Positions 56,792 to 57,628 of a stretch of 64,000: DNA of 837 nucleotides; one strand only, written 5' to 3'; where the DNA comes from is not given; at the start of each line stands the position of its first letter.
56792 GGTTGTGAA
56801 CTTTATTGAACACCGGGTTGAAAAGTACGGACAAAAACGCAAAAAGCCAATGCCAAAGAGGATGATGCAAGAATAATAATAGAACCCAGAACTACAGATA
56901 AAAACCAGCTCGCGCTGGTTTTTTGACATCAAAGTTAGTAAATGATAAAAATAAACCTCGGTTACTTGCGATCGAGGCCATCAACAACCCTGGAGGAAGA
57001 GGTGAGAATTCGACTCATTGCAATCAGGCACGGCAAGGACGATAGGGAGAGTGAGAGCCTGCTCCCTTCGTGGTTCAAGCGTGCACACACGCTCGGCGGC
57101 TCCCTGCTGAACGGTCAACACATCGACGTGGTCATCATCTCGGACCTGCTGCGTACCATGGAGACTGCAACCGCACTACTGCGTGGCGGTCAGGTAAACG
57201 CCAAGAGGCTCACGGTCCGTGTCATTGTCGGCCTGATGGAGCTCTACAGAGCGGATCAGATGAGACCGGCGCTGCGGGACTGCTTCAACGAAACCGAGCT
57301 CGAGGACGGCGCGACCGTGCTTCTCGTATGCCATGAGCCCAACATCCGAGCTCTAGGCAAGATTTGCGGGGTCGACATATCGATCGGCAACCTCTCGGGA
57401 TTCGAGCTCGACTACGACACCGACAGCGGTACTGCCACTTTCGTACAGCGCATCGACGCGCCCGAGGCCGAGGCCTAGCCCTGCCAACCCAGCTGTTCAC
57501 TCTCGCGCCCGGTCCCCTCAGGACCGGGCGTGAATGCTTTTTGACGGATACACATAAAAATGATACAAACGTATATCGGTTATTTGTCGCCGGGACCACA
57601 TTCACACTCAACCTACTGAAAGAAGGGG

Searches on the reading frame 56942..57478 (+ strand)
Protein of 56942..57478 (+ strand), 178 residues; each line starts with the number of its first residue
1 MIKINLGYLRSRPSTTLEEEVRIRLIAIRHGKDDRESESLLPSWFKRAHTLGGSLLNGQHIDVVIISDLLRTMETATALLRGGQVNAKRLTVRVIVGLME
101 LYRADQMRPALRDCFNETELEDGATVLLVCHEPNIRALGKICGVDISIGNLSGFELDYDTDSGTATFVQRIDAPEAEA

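Call 9: search_protein_families(library=phrogs, proteins=[window:56942-57478:+], max_evalue=0.01)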
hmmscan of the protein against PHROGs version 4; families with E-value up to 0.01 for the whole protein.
window:56942-57478:+ (178 aa): 0 families

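Call 101: search_protein_families(library=pfam, proteins=[window:56942-57478:+], max_evalue=0.01)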
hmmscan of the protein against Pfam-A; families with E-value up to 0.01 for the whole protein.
window:56942-57478:+ (178 aa): 1 family
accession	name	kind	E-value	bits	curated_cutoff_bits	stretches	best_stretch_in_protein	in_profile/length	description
PF00300.27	His_Phos_1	-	1.4e-05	25.3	21.7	1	45-90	30-69/194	Histidine phosphatase superfamily (branch 1)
